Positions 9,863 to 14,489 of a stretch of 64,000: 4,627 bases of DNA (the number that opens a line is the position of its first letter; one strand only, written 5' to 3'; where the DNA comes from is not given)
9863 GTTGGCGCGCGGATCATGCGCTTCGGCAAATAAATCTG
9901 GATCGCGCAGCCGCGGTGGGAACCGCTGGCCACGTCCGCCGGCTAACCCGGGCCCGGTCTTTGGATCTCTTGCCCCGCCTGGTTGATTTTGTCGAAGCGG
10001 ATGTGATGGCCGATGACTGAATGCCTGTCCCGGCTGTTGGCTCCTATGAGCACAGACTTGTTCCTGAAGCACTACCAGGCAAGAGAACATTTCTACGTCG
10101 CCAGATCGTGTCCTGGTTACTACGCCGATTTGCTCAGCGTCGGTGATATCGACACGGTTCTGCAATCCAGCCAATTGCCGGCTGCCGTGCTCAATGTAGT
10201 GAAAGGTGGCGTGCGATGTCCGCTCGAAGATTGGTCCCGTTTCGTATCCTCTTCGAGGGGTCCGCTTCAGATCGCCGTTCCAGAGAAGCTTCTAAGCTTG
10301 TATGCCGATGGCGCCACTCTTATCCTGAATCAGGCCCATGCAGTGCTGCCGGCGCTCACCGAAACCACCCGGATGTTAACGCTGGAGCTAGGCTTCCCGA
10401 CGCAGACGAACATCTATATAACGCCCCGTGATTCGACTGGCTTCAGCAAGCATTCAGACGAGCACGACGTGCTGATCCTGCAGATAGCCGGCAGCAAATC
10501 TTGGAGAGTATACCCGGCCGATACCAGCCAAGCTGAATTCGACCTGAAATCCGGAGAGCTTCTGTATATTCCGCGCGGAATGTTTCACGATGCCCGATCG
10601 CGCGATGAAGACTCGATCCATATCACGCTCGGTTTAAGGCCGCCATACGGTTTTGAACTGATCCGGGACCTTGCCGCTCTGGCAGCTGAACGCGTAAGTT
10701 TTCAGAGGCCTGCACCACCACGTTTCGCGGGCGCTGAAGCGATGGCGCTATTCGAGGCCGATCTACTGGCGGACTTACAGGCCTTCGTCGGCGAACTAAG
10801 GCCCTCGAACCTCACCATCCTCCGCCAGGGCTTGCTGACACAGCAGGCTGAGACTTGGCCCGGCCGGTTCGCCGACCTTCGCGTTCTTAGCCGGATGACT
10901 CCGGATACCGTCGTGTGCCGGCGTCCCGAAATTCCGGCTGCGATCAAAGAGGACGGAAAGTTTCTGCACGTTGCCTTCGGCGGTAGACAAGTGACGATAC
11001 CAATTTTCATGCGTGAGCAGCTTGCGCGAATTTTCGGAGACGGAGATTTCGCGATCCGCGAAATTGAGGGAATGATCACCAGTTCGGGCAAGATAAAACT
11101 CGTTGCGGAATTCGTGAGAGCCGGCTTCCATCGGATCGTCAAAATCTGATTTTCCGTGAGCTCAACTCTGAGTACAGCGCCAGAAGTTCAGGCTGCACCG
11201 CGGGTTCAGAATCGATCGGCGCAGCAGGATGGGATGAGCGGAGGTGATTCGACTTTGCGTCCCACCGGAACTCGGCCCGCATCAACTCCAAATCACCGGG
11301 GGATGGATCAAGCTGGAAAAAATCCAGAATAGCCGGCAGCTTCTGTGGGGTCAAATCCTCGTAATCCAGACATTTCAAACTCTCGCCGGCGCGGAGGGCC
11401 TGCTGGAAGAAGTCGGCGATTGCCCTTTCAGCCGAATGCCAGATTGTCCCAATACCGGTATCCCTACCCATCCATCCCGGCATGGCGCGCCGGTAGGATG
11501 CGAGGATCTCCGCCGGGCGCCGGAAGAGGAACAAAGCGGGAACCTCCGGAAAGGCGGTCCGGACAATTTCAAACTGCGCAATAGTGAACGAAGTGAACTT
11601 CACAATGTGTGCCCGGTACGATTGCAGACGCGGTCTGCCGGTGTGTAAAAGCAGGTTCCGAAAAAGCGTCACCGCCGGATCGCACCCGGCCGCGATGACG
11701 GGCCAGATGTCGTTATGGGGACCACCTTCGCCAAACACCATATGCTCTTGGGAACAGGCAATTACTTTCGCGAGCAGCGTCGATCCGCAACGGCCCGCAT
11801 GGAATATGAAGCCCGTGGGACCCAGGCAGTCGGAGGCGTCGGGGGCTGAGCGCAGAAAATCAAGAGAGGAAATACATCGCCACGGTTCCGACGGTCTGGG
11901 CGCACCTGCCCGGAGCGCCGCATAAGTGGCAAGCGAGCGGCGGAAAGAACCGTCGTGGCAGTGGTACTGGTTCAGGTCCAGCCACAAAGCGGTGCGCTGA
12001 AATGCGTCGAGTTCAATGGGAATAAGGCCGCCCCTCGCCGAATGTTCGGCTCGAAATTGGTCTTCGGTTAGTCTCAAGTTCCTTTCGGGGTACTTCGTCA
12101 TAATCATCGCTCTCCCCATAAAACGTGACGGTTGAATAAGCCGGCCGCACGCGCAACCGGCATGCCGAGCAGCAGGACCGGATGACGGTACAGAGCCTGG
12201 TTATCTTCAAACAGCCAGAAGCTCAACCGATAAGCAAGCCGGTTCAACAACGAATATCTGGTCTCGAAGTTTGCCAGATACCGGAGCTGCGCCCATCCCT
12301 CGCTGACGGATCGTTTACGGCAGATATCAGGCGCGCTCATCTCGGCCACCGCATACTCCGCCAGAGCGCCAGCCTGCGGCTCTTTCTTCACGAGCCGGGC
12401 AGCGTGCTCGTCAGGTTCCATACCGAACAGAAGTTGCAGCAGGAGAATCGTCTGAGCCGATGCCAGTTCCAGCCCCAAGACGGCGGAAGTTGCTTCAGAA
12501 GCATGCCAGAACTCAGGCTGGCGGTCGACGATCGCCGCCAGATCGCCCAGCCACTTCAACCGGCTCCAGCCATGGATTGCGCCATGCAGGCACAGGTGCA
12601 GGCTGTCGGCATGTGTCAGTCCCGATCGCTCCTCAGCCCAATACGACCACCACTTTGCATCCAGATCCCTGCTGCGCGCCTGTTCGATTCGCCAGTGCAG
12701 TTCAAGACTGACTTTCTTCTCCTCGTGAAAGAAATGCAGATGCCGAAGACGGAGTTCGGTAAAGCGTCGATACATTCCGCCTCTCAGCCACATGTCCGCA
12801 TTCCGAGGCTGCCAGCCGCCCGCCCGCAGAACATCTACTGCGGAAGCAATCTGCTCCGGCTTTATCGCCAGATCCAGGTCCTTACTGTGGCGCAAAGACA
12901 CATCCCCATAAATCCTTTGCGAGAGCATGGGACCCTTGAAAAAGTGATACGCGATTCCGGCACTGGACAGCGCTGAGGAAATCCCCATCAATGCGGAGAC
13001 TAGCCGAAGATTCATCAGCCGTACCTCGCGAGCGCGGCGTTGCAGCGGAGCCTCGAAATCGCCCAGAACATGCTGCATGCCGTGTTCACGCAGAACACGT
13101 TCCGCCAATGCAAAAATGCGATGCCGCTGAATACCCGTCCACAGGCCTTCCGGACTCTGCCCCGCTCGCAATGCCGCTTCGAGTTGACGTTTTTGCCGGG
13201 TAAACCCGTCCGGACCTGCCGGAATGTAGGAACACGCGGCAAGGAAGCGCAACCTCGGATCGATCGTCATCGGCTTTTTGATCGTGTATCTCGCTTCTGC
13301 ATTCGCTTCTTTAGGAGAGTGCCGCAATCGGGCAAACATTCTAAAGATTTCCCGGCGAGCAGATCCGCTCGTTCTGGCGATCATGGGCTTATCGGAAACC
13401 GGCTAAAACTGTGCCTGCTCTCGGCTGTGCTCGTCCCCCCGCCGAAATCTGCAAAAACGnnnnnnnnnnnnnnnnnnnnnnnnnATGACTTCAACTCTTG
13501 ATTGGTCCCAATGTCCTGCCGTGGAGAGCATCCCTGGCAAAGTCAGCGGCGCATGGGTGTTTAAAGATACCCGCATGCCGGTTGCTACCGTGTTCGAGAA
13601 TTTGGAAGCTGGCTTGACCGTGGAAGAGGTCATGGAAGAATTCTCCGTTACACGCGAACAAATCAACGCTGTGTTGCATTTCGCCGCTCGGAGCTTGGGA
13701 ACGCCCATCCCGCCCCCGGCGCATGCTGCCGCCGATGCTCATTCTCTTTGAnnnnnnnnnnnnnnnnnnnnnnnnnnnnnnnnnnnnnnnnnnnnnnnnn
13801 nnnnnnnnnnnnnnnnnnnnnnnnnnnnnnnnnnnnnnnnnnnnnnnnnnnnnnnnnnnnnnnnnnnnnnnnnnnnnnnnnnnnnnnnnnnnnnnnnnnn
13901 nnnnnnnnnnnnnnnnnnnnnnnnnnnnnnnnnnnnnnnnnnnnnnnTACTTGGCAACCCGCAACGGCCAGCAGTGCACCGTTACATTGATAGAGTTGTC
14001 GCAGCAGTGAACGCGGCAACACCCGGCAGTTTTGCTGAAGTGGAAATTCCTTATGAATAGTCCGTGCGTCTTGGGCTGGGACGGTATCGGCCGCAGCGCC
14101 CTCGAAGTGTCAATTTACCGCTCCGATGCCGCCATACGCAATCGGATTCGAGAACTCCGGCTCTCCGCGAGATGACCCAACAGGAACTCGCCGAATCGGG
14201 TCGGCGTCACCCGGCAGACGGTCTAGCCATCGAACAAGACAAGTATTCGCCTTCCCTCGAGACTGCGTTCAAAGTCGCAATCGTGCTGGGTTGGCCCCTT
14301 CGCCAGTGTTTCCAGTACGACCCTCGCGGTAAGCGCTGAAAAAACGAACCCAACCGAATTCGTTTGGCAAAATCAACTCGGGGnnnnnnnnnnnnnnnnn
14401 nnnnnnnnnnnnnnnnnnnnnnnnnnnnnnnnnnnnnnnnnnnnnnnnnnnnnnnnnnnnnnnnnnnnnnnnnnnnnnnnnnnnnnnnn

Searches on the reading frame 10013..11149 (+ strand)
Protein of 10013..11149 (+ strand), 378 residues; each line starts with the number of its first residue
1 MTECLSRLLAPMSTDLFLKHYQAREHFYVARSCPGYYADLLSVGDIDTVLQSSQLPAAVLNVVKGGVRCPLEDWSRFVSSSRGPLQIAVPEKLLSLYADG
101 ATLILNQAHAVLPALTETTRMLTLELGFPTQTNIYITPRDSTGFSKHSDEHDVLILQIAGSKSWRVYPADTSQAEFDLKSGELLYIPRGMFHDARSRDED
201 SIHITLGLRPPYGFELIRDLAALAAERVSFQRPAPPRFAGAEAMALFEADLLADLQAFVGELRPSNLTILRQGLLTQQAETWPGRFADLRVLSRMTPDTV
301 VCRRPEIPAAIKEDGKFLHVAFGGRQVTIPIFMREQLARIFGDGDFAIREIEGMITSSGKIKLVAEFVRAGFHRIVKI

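Call 4: search_protein_families(library=pfam, proteins=[window:10013-11149:+], max_evalue=0.01)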
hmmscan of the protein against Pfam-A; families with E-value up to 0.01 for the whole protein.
window:10013-11149:+ (378 aa): 2 families
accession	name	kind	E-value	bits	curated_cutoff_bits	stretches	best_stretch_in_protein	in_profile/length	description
PF08007.18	JmjC_2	-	7.8e-22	77.6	22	1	128-213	22-124/127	JmjC domain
PF13621.12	Cupin_8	-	1.8e-07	31.8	27.4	1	172-201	210-239/252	Cupin-like domain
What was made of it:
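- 10013..11149 (+): JmjC_2 / ribosomal-oxygenase-type Fe(II)/2OG oxygenase, putative peptide hydroxylase. PF08007 at 7.8e-22 (call 4).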

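Call 5: search_protein_families(library=ncbifam, proteins=[window:10013-11149:+], max_evalue=0.01)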
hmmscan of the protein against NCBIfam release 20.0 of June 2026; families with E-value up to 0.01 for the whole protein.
window:10013-11149:+ (378 aa): 0 families

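Call 57: search_solved_structures(query=window:10013-11149:+, max_evalue=0.01)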
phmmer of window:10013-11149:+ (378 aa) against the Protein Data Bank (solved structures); distinct sequences matched with E-value up to 0.01: 15.
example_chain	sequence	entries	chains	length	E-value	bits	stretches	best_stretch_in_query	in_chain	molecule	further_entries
4ccn_A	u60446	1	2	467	1.1e-19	73.9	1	7-177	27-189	BIFUNCTIONAL LYSINE-SPECIFIC DEMETHYLASE AND HISTIDYL-HYDROXYLASE NO66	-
4y4r_A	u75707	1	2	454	1.4e-19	73.5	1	7-238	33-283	Bifunctional lysine-specific demethylase and histidyl-hydroxylase NO66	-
4e4h_A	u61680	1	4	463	2.5e-19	72.6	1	7-238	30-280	Lysine-specific demethylase NO66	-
4ccj_A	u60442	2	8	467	2.6e-19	72.6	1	7-238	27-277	BIFUNCTIONAL LYSINE-SPECIFIC DEMETHYLASE AND HISTIDYL-HYDROXYLASE NO66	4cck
4y33_A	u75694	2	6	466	2.8e-19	72.5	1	7-238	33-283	Bifunctional lysine-specific demethylase and histidyl-hydroxylase NO66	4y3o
4ccm_A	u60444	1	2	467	2.8e-19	72.5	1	7-238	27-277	BIFUNCTIONAL LYSINE-SPECIFIC DEMETHYLASE AND HISTIDYL-HYDROXYLASE NO66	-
4diq_A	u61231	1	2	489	3.1e-19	72.3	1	7-238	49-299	Lysine-specific demethylase NO66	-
4cco_A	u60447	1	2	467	3.9e-19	72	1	7-171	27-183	BIFUNCTIONAL LYSINE-SPECIFIC DEMETHYLASE AND HISTIDYL-HYDROXYLASE NO66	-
2xdv_A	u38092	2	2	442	5.2e-11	45.3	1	6-207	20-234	MYC-INDUCED NUCLEAR ANTIGEN | BIFUNCTIONAL LYSINE-SPECIFIC DEMETHYLASE AND HISTIDYL-HYDROXYLASE MINA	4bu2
4bxf_A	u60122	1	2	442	9.1e-11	44.5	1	6-207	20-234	BIFUNCTIONAL LYSINE-SPECIFIC DEMETHYLASE AND HISTIDYL-HYDROXYLASE MINA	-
7zcc_A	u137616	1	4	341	2e-07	33.5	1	88-169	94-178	Uncharacterized protein YxbC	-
1vrb_A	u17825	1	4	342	2e-07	33.5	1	88-169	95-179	Putative asparaginyl hydroxylase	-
4nub_A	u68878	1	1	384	0.0006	22.1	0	143-228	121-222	50S ribosomal protein L16 arginine hydroxylase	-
4ccl_A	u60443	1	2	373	0.00095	21.4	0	143-228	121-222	50S RIBOSOMAL PROTEIN L16 ARGININE HYDROXYLASE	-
4lit_A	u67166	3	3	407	0.0012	21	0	143-228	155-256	50S ribosomal protein L16 arginine hydroxylase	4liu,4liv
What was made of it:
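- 10013..11149 (+): Nearest solved structures are the NO66, MINA53 and YcfD His/Arg hydroxylases (call 57).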

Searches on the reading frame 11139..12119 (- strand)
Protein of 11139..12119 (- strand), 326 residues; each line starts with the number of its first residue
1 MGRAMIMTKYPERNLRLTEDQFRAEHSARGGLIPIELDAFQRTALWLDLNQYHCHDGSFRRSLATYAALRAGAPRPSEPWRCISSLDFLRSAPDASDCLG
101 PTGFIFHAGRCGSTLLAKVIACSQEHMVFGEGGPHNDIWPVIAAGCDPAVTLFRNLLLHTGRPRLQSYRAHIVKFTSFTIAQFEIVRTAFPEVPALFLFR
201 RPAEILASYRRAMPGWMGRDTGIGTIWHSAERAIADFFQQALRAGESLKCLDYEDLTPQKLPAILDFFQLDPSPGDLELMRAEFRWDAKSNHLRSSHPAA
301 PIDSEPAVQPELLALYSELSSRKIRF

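Call 4: search_protein_families(library=pfam, proteins=[window:11139-12119:-], max_evalue=0.01)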
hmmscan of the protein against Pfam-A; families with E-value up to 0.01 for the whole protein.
window:11139-12119:- (326 aa): 1 family
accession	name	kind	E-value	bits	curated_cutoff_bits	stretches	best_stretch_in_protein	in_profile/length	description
PF13469.12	Sulfotransfer_3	-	0.00053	20.7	27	0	164-259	96-198/216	Sulfotransferase family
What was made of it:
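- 11139..12119 (-): Sulfotransferase-like protein, conserved in both Type I and Type II cassettes; function unverified. Weak PF13469 match, below cut-off (call 4).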

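Call 5: search_protein_families(library=ncbifam, proteins=[window:11139-12119:-], max_evalue=0.01)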
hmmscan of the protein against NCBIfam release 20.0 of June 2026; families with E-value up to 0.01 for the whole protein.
window:11139-12119:- (326 aa): 0 families

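Call 58: search_solved_structures(query=window:11139-12119:-, max_evalue=1)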
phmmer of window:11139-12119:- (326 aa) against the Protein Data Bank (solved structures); distinct sequences matched with E-value up to 1: 0.
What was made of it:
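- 11139..12119 (-): No PDB relative (call 58).
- Tried and rejected: It has no PDB sequence relative (call 58).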

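Call 87: predict_structure(protein=window:11139-12119:-)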
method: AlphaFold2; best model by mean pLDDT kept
length: 326 residues; sequences in the alignment: 1
mean_pLDDT: 35.0   pTM: 0.26
mean pLDDT of the five models: 35.0, 33.6, 30.0, 29.6, 29.4
residues with pLDDT >= 90: 0; 70-90: 0; 50-70: 5; < 50: 321
segments of 3 or more residues with pLDDT < 50: 1-20, 26-326
pLDDT, mean of each block of 10 residues (from residue 1): 32 42 50 42 40 29 30 30 30 32 34 32 30 24 27 31 29 31 34 36 37 37 39 46 41 38 35 35 40 36 35 40 30
secondary structure, 60 per line:
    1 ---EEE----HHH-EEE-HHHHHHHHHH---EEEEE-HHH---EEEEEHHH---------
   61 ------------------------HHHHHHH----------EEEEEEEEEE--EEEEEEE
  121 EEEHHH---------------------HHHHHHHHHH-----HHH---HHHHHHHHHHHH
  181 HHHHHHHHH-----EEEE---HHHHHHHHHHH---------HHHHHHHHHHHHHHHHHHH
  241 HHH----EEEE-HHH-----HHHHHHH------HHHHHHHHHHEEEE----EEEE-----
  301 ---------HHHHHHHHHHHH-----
elements in order: E4-6 E15-17 H19-28 E32-36 E44-48 H85-91 E102-111 E114-123 H148-157 H169-189 E195-198 H202-212 H222-243 E248-251 H261-267 H274-283 E284-287 E292-295 H310-321
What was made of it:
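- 11139..12119 (-): The AF2 model was unusable (call 87).
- Tried and rejected: I did no fold search (call 87).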

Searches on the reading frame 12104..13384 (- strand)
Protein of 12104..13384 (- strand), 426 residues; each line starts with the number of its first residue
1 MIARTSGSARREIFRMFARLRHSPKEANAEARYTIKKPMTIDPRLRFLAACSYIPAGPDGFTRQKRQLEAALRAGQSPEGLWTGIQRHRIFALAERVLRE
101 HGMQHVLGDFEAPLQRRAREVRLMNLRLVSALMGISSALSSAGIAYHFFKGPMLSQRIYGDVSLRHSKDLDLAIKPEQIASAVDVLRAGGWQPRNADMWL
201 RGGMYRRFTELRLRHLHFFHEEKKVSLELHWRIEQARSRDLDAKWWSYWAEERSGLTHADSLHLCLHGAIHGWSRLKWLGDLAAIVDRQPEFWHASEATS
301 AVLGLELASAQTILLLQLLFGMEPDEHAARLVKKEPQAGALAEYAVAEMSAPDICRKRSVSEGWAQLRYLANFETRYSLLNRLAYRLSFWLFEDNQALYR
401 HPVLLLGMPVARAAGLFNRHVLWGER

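Call 4: search_protein_families(library=pfam, proteins=[window:12104-13384:-], max_evalue=0.01)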
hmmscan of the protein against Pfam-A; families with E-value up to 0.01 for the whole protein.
window:12104-13384:- (426 aa): 1 family
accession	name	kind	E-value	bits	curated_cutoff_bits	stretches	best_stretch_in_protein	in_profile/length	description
PF14907.12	NTP_transf_5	-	3.4e-42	145.2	31.2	1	79-321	6-249/249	Uncharacterised nucleotidyltransferase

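Call 5: search_protein_families(library=ncbifam, proteins=[window:12104-13384:-], max_evalue=0.01)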
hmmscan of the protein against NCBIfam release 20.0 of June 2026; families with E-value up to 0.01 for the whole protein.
window:12104-13384:- (426 aa): 0 families

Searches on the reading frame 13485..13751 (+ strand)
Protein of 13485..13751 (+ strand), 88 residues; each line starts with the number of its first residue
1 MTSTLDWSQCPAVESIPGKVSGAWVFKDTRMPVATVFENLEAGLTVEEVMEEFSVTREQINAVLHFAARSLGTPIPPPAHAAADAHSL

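Call 69: search_protein_families(library=pfam, proteins=[window:13485-13751:+], max_evalue=0.01)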
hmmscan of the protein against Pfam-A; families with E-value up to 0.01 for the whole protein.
window:13485-13751:+ (88 aa): 2 families
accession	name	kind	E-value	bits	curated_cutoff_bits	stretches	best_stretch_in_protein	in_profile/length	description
PF04255.20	DUF433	-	2e-14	53.6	23.6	1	14-67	2-56/56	Protein of unknown function (DUF433)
PF00108.29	Thiolase_N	-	0.005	16.7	26.4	1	12-70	123-180/260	Thiolase, N-terminal domain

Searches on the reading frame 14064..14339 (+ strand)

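Call 69: search_protein_families(library=pfam, proteins=[window:14064-14339:+], max_evalue=0.01)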
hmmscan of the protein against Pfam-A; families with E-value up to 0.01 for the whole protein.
window:14064-14339:+ (91 aa): 1 family
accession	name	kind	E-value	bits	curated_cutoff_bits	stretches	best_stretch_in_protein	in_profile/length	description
PF01381.28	HTH_3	-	0.00062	20.2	23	0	56-76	29-49/55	Helix-turn-helix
